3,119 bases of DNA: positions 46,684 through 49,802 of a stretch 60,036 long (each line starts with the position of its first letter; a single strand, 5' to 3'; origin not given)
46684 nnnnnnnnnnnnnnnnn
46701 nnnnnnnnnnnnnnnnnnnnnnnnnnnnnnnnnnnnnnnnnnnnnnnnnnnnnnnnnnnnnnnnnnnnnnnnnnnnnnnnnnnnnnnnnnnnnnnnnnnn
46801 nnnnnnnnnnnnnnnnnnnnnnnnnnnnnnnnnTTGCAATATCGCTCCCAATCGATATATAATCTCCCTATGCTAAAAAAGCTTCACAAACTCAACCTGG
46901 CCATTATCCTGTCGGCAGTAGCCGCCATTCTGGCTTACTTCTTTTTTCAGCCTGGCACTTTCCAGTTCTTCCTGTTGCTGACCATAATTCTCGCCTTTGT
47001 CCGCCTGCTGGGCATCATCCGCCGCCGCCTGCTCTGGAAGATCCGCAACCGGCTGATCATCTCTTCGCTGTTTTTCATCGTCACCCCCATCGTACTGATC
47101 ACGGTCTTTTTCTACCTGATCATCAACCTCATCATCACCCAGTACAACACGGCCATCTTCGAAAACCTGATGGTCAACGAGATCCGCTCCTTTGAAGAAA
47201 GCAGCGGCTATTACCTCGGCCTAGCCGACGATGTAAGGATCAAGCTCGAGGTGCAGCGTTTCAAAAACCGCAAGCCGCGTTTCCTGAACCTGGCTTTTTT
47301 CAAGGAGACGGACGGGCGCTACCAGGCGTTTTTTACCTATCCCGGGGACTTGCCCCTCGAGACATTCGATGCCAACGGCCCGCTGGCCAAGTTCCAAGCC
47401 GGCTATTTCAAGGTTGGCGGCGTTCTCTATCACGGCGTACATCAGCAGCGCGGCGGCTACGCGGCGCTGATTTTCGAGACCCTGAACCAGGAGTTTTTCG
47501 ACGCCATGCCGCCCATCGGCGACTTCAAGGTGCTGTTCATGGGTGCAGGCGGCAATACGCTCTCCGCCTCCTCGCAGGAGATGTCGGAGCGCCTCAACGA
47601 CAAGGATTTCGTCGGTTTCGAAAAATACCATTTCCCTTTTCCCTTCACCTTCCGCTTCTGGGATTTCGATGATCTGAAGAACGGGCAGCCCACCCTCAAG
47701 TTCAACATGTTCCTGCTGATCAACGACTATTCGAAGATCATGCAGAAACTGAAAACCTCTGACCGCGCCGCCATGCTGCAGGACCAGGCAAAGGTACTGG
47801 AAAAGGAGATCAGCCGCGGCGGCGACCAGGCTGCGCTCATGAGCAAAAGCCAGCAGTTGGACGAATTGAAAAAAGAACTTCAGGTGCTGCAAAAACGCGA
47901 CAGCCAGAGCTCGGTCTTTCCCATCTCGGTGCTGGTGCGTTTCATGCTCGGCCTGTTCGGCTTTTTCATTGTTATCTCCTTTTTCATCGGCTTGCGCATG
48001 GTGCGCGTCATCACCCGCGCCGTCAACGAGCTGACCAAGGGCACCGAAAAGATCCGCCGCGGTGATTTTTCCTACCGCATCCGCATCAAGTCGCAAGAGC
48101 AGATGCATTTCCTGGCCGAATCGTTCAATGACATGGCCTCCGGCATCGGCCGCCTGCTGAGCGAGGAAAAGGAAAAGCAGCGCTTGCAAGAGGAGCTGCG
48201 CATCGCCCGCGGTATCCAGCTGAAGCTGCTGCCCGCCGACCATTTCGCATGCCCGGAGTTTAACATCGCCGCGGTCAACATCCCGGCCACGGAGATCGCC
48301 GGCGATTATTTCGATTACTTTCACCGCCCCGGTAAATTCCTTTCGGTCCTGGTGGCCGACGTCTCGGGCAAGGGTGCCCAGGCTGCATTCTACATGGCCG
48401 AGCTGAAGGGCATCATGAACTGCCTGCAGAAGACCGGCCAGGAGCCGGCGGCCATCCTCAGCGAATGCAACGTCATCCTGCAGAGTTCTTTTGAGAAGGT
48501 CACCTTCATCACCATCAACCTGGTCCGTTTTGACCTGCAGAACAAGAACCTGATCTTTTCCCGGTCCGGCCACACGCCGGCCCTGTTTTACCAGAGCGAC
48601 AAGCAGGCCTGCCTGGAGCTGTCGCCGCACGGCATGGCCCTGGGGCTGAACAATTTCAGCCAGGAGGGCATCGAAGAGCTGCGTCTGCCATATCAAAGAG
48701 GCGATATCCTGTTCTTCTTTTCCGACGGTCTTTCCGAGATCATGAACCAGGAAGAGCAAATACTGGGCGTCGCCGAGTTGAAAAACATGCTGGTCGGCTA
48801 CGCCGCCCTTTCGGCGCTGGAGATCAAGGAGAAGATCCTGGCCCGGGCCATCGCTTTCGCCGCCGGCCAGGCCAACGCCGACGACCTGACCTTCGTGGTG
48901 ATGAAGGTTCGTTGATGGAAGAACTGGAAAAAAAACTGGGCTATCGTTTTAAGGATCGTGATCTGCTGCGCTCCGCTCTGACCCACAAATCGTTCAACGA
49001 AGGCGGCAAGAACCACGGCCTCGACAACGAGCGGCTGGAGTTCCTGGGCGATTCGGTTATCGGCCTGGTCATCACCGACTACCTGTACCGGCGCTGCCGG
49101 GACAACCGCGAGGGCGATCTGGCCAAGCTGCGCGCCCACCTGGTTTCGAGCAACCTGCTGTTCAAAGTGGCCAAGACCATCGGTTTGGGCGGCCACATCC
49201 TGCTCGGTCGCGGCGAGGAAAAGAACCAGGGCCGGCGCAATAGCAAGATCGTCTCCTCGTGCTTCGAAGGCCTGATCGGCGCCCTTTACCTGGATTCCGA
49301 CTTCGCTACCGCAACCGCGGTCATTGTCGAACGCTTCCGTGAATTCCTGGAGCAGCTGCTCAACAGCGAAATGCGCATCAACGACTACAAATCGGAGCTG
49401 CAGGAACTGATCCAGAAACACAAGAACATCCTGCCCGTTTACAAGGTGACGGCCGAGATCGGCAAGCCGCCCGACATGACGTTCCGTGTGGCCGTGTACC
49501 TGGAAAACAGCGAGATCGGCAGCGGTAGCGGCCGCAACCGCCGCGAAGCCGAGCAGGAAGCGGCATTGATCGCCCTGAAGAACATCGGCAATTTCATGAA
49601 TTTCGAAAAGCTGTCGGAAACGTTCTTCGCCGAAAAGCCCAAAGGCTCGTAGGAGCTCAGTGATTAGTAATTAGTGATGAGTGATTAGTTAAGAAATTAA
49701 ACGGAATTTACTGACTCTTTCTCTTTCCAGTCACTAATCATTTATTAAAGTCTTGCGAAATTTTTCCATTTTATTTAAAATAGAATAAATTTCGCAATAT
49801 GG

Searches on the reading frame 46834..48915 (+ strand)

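Call 11: search_protein_families(library=pfam, proteins=[window:46834-48915:+], max_evalue=0.01)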
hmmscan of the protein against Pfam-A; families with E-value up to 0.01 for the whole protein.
window:46834-48915:+ (693 aa): 2 families
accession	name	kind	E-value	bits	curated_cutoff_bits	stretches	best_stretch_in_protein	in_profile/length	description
PF07228.17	SpoIIE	-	5.5e-37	128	25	1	503-693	5-192/192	Stage II sporulation protein E (SpoIIE)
PF00672.30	HAMP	-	6.7e-08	33.2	25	1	389-436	2-49/53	HAMP domain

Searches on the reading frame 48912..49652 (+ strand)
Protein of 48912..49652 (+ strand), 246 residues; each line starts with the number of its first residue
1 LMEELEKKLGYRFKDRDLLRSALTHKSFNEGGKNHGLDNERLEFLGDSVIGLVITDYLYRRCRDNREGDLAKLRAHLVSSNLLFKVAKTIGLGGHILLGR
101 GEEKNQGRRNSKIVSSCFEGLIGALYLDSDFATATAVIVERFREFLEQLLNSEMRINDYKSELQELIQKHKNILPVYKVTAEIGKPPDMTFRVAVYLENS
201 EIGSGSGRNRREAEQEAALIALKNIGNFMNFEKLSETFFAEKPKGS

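Call 11: search_protein_families(library=pfam, proteins=[window:48912-49652:+], max_evalue=0.01)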
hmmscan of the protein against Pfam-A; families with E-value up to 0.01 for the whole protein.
window:48912-49652:+ (246 aa): 4 families
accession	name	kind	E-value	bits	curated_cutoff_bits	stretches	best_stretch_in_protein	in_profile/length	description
PF14622.11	Ribonucleas_3_3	-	4.6e-35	121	35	1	15-142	1-124/128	Ribonuclease-III-like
PF00636.31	Ribonuclease_3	-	6e-23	82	27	1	40-129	1-101/102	Ribonuclease III domain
PF00035.32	dsrm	-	1.8e-16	60.9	23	1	159-224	1-65/66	Double-stranded RNA binding motif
PF22935.1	RM44_endonuclase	-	4.2e-05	24.1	27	1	7-124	11-138/139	Large ribosomal subunit protein mL44, endonuclease domain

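Call 70: list_cluster_members(proteins=[window:48915-49652:+, window:42888-43910:+, window:54633-56261:+])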
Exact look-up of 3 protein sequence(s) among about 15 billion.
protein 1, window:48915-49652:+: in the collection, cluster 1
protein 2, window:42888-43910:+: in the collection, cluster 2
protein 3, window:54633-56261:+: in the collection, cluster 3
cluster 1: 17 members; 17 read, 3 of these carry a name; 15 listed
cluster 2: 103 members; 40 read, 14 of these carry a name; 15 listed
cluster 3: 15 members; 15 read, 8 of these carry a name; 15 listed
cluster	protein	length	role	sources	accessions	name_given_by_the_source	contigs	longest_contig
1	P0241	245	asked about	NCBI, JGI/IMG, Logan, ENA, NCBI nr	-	-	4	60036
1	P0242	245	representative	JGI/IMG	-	ribonuclease-3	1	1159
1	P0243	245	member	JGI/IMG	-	ribonuclease III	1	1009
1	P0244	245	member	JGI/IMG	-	ribonuclease-3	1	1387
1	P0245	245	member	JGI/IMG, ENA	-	-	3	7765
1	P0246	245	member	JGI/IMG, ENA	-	-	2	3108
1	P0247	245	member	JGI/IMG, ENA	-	-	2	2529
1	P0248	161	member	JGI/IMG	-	-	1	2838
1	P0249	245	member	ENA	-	-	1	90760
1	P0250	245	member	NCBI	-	-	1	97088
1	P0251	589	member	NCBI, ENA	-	-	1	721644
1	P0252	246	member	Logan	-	-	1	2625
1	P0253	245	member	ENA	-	-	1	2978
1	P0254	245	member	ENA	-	-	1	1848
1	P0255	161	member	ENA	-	-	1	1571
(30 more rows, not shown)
